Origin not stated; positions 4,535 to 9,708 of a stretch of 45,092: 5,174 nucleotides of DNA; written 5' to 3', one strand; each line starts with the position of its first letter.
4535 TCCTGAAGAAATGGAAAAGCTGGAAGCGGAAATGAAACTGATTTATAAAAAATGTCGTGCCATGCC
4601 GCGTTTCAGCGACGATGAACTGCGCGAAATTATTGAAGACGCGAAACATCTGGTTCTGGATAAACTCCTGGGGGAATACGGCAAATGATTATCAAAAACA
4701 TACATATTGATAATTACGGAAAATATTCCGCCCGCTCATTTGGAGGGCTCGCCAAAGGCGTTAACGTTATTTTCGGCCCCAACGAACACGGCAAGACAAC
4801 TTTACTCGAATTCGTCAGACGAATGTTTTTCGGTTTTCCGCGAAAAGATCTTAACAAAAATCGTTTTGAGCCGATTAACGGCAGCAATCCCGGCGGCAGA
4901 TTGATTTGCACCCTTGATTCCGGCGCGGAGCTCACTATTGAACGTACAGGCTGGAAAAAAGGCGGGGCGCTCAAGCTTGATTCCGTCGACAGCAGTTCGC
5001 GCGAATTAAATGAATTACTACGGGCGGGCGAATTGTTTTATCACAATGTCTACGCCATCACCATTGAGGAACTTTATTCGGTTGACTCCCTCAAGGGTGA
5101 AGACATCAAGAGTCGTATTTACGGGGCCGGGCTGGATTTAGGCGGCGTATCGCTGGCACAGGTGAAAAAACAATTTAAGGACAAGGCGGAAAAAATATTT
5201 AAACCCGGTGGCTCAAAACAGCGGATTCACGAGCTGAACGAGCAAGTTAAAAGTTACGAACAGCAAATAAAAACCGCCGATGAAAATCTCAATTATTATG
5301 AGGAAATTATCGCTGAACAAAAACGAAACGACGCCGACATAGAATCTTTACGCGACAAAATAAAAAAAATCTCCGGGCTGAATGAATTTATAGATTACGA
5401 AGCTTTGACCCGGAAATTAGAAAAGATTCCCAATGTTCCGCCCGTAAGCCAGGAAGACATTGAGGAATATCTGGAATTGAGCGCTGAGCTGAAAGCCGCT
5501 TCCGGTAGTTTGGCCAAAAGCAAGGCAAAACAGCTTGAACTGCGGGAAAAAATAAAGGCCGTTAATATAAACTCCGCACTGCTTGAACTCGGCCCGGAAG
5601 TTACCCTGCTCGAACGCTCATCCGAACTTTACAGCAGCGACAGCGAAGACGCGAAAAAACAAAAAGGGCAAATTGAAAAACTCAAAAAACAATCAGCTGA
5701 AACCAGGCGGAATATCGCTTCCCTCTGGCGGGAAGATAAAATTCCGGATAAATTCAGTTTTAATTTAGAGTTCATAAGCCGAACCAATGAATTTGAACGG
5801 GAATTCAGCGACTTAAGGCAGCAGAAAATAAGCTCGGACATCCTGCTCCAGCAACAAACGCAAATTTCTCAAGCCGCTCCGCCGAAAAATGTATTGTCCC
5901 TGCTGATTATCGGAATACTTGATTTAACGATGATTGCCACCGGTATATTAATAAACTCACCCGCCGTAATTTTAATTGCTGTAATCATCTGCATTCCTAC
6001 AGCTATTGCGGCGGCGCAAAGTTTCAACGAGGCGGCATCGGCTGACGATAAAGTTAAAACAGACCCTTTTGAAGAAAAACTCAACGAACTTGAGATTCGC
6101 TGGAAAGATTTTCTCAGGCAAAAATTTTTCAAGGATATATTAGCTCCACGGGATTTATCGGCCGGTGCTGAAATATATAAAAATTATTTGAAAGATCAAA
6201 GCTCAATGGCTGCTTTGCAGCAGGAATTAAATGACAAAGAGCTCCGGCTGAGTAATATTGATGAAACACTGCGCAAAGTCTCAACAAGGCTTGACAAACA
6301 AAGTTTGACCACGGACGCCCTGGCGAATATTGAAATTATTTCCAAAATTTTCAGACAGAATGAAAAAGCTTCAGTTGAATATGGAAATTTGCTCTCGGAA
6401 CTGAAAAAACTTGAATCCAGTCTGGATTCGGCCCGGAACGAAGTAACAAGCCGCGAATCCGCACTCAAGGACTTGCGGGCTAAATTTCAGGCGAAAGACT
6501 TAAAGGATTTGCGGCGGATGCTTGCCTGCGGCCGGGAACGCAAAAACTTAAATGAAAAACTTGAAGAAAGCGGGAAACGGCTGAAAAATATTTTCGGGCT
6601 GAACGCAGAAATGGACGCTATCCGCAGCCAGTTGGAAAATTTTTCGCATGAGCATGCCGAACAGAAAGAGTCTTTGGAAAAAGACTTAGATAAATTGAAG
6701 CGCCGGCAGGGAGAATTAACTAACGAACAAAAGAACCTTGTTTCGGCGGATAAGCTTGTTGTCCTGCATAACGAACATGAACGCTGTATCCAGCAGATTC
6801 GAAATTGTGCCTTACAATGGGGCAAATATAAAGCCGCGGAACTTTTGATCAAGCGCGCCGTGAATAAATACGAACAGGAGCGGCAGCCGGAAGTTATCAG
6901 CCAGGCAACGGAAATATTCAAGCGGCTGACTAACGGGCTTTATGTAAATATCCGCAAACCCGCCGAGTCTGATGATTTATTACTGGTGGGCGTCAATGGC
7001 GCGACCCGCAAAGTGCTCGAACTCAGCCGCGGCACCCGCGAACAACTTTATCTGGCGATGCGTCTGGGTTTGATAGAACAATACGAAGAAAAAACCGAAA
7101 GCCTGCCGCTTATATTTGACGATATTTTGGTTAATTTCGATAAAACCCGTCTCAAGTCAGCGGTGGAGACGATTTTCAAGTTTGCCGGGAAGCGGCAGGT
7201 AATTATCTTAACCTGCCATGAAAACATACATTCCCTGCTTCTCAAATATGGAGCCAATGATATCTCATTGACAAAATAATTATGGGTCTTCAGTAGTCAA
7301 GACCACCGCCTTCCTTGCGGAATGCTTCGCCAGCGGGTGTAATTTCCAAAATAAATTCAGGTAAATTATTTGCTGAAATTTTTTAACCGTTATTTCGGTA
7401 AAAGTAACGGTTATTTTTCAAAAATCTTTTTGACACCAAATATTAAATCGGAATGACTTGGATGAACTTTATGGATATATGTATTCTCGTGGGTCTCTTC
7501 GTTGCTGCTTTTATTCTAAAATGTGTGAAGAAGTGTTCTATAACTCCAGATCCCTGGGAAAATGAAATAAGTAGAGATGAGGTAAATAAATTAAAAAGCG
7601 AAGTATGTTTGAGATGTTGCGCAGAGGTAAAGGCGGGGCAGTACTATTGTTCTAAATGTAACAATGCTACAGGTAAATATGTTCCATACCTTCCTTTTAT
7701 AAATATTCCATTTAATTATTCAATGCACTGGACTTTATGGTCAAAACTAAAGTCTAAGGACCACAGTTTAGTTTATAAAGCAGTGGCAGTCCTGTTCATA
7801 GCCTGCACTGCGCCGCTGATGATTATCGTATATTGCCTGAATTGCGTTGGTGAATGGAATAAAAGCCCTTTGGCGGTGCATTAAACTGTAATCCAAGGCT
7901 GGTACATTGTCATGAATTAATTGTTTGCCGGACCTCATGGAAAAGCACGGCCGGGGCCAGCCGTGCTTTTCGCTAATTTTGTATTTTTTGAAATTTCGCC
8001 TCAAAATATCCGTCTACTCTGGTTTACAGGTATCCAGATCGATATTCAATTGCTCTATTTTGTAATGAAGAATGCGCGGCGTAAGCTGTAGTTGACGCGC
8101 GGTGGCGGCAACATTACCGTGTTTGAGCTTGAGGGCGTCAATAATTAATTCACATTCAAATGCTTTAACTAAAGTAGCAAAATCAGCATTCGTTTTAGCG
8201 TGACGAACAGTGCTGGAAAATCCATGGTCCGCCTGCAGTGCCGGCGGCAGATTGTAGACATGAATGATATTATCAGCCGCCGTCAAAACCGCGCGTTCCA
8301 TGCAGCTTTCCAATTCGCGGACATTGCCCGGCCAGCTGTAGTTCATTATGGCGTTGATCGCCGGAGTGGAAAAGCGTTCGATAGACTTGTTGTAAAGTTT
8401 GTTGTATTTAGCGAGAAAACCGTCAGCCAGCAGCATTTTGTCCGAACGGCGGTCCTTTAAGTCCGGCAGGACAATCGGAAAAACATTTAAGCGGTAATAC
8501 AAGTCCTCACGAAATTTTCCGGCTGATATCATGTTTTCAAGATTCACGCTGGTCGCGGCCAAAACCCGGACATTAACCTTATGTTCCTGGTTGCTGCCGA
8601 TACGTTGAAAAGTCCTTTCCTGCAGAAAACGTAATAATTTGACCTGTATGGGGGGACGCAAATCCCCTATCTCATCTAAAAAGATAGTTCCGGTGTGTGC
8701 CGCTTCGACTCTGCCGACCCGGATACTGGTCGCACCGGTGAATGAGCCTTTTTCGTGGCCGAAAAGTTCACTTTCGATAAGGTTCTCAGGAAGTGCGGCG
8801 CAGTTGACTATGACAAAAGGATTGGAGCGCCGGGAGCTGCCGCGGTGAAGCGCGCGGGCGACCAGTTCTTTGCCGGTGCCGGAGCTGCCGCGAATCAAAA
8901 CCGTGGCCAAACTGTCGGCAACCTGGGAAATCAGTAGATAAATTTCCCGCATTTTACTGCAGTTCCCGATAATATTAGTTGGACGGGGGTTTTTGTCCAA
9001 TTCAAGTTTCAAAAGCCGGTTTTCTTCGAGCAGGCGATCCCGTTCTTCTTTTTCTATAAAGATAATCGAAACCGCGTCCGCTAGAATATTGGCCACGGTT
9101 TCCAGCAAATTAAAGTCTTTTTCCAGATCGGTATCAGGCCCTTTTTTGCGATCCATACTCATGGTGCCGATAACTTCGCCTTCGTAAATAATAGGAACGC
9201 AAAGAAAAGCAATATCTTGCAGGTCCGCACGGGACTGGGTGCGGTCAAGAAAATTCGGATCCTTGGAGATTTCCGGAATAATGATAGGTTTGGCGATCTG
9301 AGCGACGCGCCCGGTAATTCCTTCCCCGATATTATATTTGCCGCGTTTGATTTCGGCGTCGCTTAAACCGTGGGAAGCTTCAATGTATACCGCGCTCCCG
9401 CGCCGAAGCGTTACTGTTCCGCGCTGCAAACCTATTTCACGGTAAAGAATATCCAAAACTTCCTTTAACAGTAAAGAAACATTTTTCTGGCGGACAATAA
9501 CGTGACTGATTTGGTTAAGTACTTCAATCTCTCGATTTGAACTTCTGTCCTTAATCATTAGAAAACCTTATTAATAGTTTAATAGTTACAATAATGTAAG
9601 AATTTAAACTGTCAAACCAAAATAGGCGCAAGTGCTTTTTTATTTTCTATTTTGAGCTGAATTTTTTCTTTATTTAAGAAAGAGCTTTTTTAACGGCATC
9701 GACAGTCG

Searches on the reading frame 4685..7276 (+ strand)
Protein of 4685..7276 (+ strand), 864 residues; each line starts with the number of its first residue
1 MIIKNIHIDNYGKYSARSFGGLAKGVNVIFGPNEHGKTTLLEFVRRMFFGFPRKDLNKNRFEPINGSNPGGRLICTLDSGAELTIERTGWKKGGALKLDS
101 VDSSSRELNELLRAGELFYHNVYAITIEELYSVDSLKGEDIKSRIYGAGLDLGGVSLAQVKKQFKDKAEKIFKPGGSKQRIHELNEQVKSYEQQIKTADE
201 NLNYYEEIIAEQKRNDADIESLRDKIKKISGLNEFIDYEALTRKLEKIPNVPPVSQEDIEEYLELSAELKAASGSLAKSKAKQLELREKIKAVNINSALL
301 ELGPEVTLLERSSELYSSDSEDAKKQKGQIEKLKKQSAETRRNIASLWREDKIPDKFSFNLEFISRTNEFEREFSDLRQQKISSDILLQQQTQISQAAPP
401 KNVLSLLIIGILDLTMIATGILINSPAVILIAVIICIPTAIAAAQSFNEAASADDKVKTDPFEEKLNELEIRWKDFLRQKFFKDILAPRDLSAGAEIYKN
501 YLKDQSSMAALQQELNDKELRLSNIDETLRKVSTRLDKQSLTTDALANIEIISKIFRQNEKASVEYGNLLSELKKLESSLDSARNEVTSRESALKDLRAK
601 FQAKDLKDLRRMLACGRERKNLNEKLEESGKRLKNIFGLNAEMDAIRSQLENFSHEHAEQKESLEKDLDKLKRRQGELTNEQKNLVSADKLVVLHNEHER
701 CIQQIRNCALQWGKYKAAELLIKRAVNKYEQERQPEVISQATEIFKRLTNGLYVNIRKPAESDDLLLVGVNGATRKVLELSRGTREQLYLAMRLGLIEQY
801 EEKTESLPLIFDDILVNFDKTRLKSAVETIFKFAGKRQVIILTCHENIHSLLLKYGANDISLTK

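Call 103: search_protein_families(library=pfam, proteins=[window:4685-7276:+], max_evalue=0.00001)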
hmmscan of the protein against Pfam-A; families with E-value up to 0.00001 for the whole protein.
window:4685-7276:+ (864 aa): 3 families
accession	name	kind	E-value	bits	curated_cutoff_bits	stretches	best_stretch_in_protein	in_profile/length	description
PF13514.12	AAA_27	-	4.6e-16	59.5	22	1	1-198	1-199/206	AAA domain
PF02463.25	SMC_N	-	2.8e-09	37.2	40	1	3-848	2-201/220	RecF/RecN/SMC N terminal domain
PF13476.12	AAA_23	-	1e-05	26.8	27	0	6-336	2-192/201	AAA domain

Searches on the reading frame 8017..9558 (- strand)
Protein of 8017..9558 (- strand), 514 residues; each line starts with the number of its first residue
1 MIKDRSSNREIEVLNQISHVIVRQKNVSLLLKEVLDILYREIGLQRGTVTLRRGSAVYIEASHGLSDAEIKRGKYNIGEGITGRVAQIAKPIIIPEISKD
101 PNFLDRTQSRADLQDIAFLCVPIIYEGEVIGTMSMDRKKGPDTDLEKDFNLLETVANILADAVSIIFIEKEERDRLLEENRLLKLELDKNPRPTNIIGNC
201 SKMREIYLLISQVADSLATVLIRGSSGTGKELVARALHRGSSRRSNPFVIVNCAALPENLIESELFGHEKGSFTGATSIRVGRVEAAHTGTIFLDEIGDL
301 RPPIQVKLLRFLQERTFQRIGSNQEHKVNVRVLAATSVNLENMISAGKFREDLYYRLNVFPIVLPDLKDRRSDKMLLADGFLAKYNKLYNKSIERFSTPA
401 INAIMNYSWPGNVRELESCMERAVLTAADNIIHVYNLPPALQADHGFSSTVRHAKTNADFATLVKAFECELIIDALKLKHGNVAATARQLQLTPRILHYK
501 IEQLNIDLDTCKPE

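Call 103: search_protein_families(library=pfam, proteins=[window:8017-9558:-], max_evalue=0.00001)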
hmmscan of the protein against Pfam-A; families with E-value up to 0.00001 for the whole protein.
window:8017-9558:- (514 aa): 7 families
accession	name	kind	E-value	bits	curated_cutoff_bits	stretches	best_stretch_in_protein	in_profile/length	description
PF00158.32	Sigma54_activat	-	1.8e-69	233.2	20.2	1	196-362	1-167/168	Sigma-54 interaction domain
PF25601.1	AAA_lid_14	-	3.9e-23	81.5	27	1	368-446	1-79/87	AAA+ ATPase lid domain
PF14532.12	Sigma54_activ_2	-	8.6e-20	71.8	25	1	197-367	1-138/138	Sigma-54 interaction domain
PF01590.32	GAF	-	8.3e-15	55.9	22.4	1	30-162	5-132/133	GAF domain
PF13185.12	GAF_2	-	8.4e-14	52.4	28.6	1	30-163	7-135/136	GAF domain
PF02954.25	HTH_8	-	5.8e-09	36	22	1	465-503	3-41/42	Bacterial regulatory protein, Fis family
PF07728.20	AAA_5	-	1.5e-06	28.7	22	1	220-335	2-120/139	AAA domain (dynein-related subfamily)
